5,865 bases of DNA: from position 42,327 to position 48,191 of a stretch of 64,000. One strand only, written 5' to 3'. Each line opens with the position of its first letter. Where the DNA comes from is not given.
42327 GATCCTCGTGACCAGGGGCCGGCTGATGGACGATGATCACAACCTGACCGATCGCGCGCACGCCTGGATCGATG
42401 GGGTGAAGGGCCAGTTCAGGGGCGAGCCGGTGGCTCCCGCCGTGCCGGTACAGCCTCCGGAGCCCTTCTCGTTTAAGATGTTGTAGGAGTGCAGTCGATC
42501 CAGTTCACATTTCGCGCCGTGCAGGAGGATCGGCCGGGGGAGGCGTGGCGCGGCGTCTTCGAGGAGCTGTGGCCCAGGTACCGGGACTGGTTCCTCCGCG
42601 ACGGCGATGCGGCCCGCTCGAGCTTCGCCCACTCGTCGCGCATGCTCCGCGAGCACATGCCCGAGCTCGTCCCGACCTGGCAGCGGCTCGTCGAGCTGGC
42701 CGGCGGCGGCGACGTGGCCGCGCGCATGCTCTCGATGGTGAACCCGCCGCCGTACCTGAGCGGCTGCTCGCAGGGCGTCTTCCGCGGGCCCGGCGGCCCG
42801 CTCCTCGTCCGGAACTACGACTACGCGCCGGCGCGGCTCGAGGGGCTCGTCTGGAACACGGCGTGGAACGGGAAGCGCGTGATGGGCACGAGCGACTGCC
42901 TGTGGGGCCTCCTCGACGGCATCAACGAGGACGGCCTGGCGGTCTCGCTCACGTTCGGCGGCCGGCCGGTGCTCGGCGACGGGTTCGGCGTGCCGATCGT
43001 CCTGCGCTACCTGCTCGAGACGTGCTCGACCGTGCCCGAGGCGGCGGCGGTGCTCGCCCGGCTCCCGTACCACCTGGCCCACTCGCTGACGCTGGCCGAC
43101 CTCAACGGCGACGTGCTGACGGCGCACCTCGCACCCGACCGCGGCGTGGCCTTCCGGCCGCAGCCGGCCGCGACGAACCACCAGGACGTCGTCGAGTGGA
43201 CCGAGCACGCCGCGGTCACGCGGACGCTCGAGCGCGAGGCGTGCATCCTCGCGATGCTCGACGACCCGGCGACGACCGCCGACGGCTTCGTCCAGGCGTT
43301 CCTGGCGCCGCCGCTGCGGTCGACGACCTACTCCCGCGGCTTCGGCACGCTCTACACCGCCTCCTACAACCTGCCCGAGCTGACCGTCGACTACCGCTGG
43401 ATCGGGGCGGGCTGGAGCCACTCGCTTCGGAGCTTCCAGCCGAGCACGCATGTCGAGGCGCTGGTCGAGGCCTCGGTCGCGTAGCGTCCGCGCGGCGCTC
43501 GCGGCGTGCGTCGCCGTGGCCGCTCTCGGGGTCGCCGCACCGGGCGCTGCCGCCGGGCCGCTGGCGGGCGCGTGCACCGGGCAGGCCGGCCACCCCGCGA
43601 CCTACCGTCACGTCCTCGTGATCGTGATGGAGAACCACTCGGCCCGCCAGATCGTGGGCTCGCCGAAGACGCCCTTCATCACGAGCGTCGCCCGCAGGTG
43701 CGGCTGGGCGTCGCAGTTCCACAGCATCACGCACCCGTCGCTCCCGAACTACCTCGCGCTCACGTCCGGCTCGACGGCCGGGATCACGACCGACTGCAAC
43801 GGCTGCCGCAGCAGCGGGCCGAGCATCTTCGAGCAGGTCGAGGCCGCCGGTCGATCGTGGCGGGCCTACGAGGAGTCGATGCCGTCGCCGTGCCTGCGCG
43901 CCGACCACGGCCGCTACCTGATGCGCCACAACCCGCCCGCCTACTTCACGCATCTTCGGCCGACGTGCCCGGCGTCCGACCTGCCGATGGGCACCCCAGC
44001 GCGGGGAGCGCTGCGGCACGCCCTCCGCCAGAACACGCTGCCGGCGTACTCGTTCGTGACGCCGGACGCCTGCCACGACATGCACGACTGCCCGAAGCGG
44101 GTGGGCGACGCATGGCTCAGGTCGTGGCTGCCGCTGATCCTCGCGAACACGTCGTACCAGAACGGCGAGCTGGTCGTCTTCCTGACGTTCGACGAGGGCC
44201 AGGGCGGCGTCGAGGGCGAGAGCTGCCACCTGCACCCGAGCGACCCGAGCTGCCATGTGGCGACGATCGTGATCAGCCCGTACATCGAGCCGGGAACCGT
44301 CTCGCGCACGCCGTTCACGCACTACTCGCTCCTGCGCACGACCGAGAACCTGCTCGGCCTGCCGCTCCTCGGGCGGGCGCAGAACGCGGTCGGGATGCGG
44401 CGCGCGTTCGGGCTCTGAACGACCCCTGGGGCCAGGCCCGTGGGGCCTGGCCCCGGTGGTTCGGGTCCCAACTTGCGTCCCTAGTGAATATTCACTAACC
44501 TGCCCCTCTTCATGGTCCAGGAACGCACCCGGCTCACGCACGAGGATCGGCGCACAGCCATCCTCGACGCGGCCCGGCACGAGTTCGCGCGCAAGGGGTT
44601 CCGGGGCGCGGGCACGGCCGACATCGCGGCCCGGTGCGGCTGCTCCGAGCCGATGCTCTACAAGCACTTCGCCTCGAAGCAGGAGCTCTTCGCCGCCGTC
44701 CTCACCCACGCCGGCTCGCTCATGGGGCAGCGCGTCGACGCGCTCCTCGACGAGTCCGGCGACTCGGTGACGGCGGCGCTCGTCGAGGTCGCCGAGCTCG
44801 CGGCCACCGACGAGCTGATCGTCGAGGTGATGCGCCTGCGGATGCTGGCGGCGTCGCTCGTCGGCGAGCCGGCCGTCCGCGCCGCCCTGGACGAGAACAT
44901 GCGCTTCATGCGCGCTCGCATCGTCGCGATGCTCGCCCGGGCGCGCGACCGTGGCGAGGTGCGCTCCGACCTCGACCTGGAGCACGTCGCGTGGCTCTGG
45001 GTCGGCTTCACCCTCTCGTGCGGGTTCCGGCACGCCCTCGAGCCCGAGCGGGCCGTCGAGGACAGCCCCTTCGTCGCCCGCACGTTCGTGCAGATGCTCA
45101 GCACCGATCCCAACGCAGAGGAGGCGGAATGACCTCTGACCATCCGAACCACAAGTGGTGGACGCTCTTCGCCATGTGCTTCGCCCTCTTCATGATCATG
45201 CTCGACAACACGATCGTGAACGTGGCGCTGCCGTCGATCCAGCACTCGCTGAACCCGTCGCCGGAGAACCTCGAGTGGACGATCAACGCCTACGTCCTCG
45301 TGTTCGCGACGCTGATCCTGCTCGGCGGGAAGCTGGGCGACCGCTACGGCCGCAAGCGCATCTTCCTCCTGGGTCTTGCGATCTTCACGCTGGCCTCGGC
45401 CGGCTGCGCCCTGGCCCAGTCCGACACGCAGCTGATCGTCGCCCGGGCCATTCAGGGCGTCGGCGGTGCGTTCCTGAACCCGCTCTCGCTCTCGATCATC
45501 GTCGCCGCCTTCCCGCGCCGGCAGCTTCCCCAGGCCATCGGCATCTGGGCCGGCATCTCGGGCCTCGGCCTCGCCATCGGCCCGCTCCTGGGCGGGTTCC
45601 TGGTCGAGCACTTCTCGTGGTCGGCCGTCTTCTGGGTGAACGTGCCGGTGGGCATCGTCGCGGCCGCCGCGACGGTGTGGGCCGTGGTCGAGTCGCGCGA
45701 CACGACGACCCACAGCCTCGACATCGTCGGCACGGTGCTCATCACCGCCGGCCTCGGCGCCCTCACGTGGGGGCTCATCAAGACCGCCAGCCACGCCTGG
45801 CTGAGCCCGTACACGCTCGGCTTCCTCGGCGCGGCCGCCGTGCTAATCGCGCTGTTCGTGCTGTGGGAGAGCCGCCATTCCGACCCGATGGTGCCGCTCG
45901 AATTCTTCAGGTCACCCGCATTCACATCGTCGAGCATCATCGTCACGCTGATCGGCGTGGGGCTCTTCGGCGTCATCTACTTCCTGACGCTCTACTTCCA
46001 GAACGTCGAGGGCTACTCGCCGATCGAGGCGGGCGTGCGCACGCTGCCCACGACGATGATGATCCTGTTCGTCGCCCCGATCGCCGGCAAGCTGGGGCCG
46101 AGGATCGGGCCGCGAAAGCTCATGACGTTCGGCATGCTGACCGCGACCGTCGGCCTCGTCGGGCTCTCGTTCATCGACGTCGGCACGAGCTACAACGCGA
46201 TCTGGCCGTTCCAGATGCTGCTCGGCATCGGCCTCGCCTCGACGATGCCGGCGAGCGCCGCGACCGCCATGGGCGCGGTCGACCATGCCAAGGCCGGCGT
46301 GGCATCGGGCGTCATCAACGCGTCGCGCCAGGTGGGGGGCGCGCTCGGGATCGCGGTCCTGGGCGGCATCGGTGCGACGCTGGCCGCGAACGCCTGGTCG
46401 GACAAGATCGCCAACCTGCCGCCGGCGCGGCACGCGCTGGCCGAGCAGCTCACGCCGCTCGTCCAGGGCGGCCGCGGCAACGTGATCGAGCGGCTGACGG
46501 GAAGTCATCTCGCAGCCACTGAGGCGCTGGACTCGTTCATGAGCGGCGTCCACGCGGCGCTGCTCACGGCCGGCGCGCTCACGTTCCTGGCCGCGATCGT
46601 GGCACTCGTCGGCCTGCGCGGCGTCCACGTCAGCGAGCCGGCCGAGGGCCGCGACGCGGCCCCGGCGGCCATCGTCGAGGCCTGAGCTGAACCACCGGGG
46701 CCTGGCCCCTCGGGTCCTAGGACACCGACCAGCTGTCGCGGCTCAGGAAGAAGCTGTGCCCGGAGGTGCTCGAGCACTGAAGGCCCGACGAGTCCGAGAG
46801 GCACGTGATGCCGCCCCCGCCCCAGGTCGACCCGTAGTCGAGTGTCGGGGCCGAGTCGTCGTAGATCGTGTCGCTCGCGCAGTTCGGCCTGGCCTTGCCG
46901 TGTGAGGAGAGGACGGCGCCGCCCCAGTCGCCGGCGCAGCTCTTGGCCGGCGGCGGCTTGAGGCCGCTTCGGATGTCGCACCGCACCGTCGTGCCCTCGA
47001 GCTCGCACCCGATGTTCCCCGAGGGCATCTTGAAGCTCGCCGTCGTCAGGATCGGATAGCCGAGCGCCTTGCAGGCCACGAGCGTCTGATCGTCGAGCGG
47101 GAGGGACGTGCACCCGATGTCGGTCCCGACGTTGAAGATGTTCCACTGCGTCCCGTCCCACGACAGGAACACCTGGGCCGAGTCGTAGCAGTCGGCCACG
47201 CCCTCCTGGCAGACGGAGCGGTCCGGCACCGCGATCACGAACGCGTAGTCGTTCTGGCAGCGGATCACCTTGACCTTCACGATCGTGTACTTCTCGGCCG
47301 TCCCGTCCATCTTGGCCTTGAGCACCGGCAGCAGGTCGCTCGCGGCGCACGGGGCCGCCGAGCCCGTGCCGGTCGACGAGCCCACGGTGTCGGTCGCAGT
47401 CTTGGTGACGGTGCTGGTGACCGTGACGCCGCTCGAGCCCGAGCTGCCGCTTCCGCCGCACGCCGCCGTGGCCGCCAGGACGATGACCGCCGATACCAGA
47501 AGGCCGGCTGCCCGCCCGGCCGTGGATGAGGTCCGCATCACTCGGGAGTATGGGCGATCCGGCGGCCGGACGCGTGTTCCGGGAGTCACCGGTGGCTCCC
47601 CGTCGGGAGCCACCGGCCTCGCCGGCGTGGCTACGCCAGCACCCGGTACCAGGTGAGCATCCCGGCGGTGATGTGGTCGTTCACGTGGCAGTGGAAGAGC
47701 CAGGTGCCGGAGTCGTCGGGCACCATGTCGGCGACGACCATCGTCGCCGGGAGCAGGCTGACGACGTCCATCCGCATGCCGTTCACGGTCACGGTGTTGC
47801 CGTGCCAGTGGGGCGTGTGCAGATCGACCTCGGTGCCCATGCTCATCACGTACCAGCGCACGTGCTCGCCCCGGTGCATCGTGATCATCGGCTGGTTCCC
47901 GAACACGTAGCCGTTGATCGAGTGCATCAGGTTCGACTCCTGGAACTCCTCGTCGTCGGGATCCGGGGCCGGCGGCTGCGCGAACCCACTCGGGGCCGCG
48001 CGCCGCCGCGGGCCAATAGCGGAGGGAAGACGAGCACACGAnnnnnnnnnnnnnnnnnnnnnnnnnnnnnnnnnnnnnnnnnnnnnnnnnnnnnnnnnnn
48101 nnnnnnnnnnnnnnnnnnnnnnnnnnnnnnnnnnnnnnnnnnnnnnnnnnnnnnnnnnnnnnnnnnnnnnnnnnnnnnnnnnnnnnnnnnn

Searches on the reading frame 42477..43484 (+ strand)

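Call 77: search_protein_families(library=pfam, proteins=[window:42477-43484:+], max_evalue=0.0001)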
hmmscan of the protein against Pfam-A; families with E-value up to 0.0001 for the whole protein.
window:42477-43484:+ (335 aa): 1 family
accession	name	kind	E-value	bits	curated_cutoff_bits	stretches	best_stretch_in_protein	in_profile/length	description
PF03417.21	AAT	-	1.2e-25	91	23.2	1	103-308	2-220/225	Acyl-coenzyme A:6-aminopenicillanic acid acyl-transferase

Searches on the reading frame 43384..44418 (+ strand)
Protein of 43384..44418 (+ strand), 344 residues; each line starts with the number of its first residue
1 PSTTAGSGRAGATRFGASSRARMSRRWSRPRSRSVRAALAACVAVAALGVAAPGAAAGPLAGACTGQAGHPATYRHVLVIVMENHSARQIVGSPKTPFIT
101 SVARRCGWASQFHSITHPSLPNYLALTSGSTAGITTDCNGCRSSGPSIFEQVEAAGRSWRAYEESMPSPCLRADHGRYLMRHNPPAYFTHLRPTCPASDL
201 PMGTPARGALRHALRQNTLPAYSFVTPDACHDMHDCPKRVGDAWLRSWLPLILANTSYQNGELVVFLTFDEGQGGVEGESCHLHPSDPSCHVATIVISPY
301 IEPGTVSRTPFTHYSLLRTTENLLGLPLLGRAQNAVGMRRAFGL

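Call 77: search_protein_families(library=pfam, proteins=[window:43384-44418:+], max_evalue=0.0001)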
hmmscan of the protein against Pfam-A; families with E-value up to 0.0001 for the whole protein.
window:43384-44418:+ (344 aa): 1 family
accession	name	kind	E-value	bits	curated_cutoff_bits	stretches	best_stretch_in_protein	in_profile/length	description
PF04185.19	Phosphoesterase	-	1e-32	114.1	23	1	95-327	106-356/356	Phosphoesterase family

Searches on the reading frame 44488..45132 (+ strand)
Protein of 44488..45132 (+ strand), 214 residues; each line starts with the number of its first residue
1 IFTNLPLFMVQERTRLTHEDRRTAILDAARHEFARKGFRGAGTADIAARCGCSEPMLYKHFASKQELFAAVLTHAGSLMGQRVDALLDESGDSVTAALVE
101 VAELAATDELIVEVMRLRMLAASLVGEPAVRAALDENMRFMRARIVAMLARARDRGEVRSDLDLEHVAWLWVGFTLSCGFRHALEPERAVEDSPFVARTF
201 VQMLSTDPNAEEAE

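Call 77: search_protein_families(library=pfam, proteins=[window:44488-45132:+], max_evalue=0.0001)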
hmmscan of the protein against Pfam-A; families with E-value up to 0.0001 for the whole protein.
window:44488-45132:+ (214 aa): 4 families
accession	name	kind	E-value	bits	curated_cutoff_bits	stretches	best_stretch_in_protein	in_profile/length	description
PF00440.29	TetR_N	-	3.2e-17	62.5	24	1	25-71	1-47/47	Bacterial regulatory proteins, tetR family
PF16859.10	TetR_C_11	-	1.2e-06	29.3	32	1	115-174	29-89/113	Tetracyclin repressor-like, C-terminal domain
PF16925.10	TetR_C_13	-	1.8e-06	28.7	27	1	127-183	38-94/109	Tetracyclin repressor-like, C-terminal domain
PF21597.2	TetR_C_43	-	2.8e-05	24.7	27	1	109-176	12-80/105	Transcriptional regulator SbtR-like, C-terminal domain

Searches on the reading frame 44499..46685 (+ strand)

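Call 77: search_protein_families(library=pfam, proteins=[window:44499-46685:+], max_evalue=0.0001)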
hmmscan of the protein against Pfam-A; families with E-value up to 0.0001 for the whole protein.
window:44499-46685:+ (728 aa): 3 families
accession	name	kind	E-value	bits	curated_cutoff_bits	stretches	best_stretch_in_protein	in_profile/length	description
PF07690.21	MFS_1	-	6.7e-63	213.1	33.4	1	226-617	1-346/347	Major Facilitator Superfamily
PF00083.30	Sugar_tr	-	5.4e-07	29.3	22.3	1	226-322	5-115/452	Sugar (and other) transporter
PF12832.13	MFS_1_like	-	7.7e-06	25.6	25.2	0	266-378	257-371/373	MFS_1 like family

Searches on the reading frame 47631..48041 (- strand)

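Call 77: search_protein_families(library=pfam, proteins=[window:47631-48041:-], max_evalue=0.0001)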
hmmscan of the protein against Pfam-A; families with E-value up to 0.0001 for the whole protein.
window:47631-48041:- (136 aa): 1 family
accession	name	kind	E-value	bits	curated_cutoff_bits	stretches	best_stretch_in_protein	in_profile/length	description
PF07731.20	Cu-oxidase_2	-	3.6e-13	49.9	20.4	1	31-134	10-133/137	Multicopper oxidase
